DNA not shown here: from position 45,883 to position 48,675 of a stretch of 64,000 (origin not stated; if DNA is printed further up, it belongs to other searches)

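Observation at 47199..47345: DnaJ-type (CxxCxGxG)x4 zinc-finger module inserted into the family A DNA polymerase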

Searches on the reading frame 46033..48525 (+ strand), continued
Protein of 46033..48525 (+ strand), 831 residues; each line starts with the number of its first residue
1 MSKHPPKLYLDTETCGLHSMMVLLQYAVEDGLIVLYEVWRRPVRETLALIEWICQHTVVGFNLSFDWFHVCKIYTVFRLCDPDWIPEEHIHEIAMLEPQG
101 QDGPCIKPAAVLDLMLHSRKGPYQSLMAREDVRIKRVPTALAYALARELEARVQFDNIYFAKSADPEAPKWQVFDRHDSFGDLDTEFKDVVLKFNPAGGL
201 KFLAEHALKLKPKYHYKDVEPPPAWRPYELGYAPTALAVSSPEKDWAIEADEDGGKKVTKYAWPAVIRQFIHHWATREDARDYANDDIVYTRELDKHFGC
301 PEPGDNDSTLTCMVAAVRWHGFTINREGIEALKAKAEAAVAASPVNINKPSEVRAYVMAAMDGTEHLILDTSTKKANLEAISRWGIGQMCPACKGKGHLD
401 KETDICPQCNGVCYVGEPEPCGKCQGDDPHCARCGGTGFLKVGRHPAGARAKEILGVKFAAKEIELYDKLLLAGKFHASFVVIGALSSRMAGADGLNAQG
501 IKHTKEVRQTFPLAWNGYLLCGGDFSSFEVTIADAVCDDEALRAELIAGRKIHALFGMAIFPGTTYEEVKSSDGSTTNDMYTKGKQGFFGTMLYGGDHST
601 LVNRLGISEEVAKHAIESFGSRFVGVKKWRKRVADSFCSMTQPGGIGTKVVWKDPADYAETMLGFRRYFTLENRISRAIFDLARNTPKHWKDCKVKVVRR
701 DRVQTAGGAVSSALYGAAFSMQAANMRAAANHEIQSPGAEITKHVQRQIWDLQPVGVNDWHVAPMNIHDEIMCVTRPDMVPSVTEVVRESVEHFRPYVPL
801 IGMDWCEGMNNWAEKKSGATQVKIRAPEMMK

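Call 34: search_solved_structures(query=A1, max_evalue=0.001, show_alignments=3)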
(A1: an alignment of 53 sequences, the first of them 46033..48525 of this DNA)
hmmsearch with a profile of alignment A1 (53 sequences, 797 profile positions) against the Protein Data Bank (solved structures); distinct sequences matched with E-value up to 0.001: 65 (the best 60 are shown).
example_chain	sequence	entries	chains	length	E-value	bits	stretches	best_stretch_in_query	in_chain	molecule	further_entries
7r0k_A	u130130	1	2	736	7e-19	70.6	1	441-601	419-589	DNA polymerase I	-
8oo6_A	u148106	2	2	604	1.2e-13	53.2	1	441-601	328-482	DNA polymerase I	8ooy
1d9d_A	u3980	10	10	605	1.2e-13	53.2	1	441-601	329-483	DNA POLYMERASE I | PROTEIN (DNA POLYMERASE I KLENOW FRAGMENT (E.C.2.7.7.7)) | PROTEIN (DNA POLYMERASE I-KLENOW FRAGMENT (E.C.2.7.7.7))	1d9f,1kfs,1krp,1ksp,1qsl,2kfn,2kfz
1dpi_A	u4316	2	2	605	1.2e-13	53.2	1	441-601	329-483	DNA POLYMERASE I KLENOW FRAGMENT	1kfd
1d8y_A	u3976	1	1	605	1.2e-13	53.2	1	441-601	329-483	DNA POLYMERASE I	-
1kln_A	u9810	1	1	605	1.2e-13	53.2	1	441-601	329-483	PROTEIN (DNA POLYMERASE I KLENOW FRAGMENT (E.C.2.7.7.7))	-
6p5c_A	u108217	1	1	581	2e-11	45.9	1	442-602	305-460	DNA polymerase I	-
8sco_A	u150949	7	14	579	2.2e-11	45.7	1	441-602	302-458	DNA polymerase I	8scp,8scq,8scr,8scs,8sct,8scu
9yd2_A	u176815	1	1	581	2.3e-11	45.7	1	441-602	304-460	DNA polymerase I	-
4dqi_A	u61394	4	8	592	2.4e-11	45.6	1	441-602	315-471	DNA polymerase I | DNA polymerase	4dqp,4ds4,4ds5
4dsj_A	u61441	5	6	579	2.7e-11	45.5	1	442-602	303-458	DNA polymerase | DNA polymerase I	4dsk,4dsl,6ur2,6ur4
2bdp_A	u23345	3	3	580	2.7e-11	45.5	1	442-602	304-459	PROTEIN (DNA POLYMERASE I)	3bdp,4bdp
1u45_A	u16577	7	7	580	2.7e-11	45.5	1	442-602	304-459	DNA polymerase I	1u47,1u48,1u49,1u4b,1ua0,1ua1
1l3s_A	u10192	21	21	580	2.7e-11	45.5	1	442-602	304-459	DNA Polymerase I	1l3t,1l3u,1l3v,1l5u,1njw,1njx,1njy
4o0i_A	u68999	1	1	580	2.7e-11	45.5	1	442-602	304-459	DNA polymerase I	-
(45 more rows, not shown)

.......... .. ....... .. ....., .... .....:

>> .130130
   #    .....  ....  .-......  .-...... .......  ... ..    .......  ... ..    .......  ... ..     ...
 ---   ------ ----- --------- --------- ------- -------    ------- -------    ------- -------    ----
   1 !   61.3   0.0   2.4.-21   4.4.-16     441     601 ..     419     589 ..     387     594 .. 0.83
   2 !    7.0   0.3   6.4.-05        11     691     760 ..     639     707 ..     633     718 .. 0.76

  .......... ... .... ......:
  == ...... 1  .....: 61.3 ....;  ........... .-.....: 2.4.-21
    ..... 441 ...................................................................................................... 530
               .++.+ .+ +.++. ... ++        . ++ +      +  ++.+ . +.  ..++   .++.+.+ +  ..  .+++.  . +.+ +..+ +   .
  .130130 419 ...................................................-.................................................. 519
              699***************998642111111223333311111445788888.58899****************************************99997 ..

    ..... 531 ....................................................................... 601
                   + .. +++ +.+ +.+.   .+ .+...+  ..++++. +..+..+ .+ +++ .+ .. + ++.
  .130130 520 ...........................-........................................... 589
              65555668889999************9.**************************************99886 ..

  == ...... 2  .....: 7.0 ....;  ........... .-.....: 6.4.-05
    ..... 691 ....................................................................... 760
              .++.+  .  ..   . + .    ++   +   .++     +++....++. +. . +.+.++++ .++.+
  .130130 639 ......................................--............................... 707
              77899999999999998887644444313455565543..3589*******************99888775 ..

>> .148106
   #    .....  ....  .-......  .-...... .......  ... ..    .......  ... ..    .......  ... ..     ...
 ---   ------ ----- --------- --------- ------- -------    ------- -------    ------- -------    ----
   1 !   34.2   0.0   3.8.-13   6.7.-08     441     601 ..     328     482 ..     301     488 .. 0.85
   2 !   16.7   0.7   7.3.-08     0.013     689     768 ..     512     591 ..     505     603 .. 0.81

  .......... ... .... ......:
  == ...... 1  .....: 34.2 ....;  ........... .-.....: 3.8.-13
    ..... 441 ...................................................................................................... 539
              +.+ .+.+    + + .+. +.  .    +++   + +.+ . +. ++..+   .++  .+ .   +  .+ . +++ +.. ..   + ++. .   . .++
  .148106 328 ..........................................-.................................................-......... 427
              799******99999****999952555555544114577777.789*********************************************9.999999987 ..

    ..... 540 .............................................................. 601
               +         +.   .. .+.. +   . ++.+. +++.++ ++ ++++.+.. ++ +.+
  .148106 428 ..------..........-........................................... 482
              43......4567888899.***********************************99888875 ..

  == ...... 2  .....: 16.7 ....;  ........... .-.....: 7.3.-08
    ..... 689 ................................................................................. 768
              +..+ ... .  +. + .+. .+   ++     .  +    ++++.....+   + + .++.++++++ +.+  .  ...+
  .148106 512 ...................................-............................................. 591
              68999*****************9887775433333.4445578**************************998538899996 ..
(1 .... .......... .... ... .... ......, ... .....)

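Call 36: fold_search(model_id=the predicted structure, library=pdb)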
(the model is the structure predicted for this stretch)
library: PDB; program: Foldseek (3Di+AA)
matches with E <= 10: 257; with E <= 0.001: 174
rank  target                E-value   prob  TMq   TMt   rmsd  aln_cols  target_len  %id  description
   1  7r0k_A                1.5e-13  1.00  0.46  0.53  14.5       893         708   15  Crystal structure of Polymerase I from phage G20c (released 2022-11-02)
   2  1d8y_A                1.9e-13  1.00  0.47  0.63   9.4       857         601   15  CRYSTAL STRUCTURE OF THE COMPLEX OF DNA POLYMERASE I KLENOW FRAGMENT WITH DNA (released 1999-12-02)
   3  7r0k_B                2.9e-13  1.00  0.44  0.52  14.0       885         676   14  Crystal structure of Polymerase I from phage G20c (released 2022-11-02)
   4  1kfs_A                3.8e-13  1.00  0.47  0.63   8.6       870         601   15  DNA POLYMERASE I KLENOW FRAGMENT (E.C.2.7.7.7) MUTANT/DNA COMPLEX (released 1998-02-25)
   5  3ht3_A                9.5e-13  1.00  0.45  0.62  10.2       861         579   13  Crystal structure of fragment DNA polymerase I from Bacillus stearothermophilus V713P mutant bound to G:dCTP (released 2010-07-14)
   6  3eyz_A                1.1e-12  1.00  0.45  0.62  10.1       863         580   14  Cocrystal structure of Bacillus fragment DNA polymerase I with duplex DNA (open form) (released 2009-11-10)
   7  1kln_A                1.6e-12  1.00  0.48  0.65   9.3       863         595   16  DNA POLYMERASE I KLENOW FRAGMENT (E.C.2.7.7.7) MUTANT/DNA COMPLEX (released 1994-11-30)
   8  2hhq_A                1.6e-12  1.00  0.44  0.61  10.3       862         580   14  O6-methyl-guanine:T pair in the polymerase-10 basepair position (released 2006-12-12)
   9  8xjr                  1.9e-12  1.00  0.34  0.51   9.9       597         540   18  Apo form of DNA polymerase SFM4-3 recognizing C2 methyoxy nucleotide (released 2024-11-27)
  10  6dsu_A                2.1e-12  1.00  0.44  0.61  10.7       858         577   14  Bst DNA polymerase I pre-insertion complex structure (released 2018-10-31)
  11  2xo7_A                2.7e-12  1.00  0.45  0.62   9.4       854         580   14  Crystal structure of a dA:O-allylhydroxylamine-dC basepair in complex with fragment DNA polymerase I from Bacillus ste (released 2010-09-15)
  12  8xk7_A                2.9e-12  1.00  0.36  0.52  15.4       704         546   16  binary complex of DNA polymerase SFM4-3 recognizing C2 methyoxy nucleotide (released 2024-11-27)
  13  2hvh_A                3.0e-12  1.00  0.45  0.63  11.1       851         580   14  ddCTP:O6MeG pair in the polymerase active site (0 position) (released 2006-12-12)
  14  4dqp_A                3.6e-12  1.00  0.44  0.61  10.8       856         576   13  Ternary complex of Bacillus DNA Polymerase I Large Fragment, DNA duplex, and ddCTP (paired with dG of template) (released 2012-06-06)
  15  2hhw_A                3.7e-12  1.00  0.45  0.63  10.2       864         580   14  ddTTP:O6-methyl-guanine pair in the polymerase active site, in the closed conformation (released 2006-12-12)
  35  3po4_A                9.5e-12  1.00  0.36  0.53  11.1       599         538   17  Structure of a mutant of the large fragment of DNA polymerase I from Thermus aquaticus in complex with a blunt-ended D (released 2011-06-15)
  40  3py8_A                1.1e-11  1.00  0.36  0.53  10.8       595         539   17  Crystal structure of a mutant of the large fragment of DNA polymerase I from thermus aquaticus in a closed ternary com (released 2011-06-15)
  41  2xy5_A                1.2e-11  1.00  0.44  0.60  10.8       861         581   14  Crystal structure of an artificial salen-copper basepair in complex with fragment DNA polymerase I from Bacillus stear (released 2011-07-27)
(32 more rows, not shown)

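Call 40: search_protein_families(library=phrogs, proteins=[window:46033-48525:+], max_evalue=0.001)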
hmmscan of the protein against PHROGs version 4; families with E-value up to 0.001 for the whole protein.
window:46033-48525:+ (831 aa): 3 families
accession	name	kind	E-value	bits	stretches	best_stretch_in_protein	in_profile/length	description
phrog_17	-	DNA, RNA and nucleotide metabolism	9.5e-28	97.7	1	254-816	792-1234/1445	DNA polymerase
phrog_2573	-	DNA, RNA and nucleotide metabolism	5.2e-16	59.7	1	505-805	3-257/336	DNA polymerase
phrog_5995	-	DNA, RNA and nucleotide metabolism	2.8e-06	28.1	1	593-792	5-145/236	DNA polymerase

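Call 43: find_encoding_contigs(protein=P0009, flank=6000, max_places=2)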
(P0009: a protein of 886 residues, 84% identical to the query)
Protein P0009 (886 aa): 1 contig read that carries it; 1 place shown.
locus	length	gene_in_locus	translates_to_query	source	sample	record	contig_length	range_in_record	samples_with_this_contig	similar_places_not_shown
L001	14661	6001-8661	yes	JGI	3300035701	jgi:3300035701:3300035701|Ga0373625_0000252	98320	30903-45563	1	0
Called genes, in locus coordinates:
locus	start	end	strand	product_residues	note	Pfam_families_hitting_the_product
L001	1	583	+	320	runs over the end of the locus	PF13365:Trypsin_2 (weak)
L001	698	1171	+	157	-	PF05869:Dam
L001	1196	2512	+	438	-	-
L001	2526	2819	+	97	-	-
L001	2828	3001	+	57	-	-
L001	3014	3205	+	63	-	-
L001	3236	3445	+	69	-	-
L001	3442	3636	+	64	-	-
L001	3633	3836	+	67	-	-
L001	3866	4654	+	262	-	PF00149:Metallophos, PF12850:Metallophos_2 (faint)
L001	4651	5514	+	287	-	PF02195:ParB_N, PF17762:HTH_ParB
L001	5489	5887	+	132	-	-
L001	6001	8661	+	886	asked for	PF00226:DnaJ, PF00476:DNA_pol_A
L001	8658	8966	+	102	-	-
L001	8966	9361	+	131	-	-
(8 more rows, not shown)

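Call 54: get_annotated_region(hit=H10, flank=1500)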
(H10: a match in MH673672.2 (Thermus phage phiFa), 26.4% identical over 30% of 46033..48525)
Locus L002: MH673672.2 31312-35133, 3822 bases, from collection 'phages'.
description: Thermus phage phiFa, complete genome.
organism: Thermus phage phiFa (NCBI taxid 1400796)
taxonomy: Viruses; Duplodnaviria; Heunggongvirae; Uroviricota; Caudoviricetes
host: Thermus thermophilus HB27; source: hot spring water; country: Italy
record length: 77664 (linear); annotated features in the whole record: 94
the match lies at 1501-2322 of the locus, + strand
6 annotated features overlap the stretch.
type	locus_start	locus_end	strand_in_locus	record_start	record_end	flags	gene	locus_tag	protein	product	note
CDS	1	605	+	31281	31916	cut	-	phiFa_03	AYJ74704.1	hypothetical protein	-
CDS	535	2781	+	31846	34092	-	-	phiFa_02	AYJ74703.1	DNA polymerase I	-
CDS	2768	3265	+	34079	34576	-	-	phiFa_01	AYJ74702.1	hypothetical protein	-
CDS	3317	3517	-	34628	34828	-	-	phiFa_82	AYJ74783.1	hypothetical protein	-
CDS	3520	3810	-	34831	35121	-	-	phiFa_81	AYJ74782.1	hypothetical protein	-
CDS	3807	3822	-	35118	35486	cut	-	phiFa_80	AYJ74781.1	hypothetical protein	-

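Call 60: list_cluster_members(proteins=[P0010, P0039, P0050, P0062, P0068, P0089, P0102, P0109])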
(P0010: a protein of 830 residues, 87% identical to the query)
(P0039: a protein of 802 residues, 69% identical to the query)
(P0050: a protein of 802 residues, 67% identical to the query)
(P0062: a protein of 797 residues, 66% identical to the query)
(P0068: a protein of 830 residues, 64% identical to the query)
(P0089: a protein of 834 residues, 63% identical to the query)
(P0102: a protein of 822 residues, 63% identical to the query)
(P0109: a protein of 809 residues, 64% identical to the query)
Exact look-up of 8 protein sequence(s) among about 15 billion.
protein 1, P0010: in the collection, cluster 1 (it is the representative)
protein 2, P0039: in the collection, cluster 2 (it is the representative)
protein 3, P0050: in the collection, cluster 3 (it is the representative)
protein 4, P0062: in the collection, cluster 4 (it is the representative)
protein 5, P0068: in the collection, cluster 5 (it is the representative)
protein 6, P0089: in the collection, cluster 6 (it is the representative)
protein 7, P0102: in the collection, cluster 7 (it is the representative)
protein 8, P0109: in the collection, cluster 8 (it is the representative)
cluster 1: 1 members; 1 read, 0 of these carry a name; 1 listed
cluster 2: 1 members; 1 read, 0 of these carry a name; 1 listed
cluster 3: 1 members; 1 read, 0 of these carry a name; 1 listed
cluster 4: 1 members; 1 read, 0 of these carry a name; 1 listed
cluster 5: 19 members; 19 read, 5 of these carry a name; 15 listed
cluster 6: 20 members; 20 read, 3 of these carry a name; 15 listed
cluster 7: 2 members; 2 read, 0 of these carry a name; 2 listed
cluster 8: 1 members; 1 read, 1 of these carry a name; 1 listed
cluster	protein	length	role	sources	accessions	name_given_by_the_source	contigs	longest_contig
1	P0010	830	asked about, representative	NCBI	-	-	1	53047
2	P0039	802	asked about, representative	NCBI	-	-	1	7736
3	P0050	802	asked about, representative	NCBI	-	-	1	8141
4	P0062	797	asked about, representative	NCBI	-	-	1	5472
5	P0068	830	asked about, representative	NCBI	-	-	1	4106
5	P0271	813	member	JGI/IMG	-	hypothetical protein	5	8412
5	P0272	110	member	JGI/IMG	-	hypothetical protein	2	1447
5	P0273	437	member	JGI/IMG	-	DNA polymerase I-like protein with 3'-5' exonuclease and polymerase domains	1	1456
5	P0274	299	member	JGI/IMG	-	DNA polymerase I-like protein with 3'-5' exonuclease and polymerase domains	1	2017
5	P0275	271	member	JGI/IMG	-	DNA polymerase I-like protein with 3'-5' exonuclease and polymerase domains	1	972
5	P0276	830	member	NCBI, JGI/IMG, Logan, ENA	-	-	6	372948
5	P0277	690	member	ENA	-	-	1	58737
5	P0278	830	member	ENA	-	-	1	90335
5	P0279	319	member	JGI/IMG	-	-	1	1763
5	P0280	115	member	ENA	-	-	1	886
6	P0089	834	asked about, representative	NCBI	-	-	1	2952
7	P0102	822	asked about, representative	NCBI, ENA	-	-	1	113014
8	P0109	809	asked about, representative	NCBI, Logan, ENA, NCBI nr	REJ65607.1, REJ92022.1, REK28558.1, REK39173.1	MAG: hypothetical protein DWQ31_16845 [Planctomycetota bacterium]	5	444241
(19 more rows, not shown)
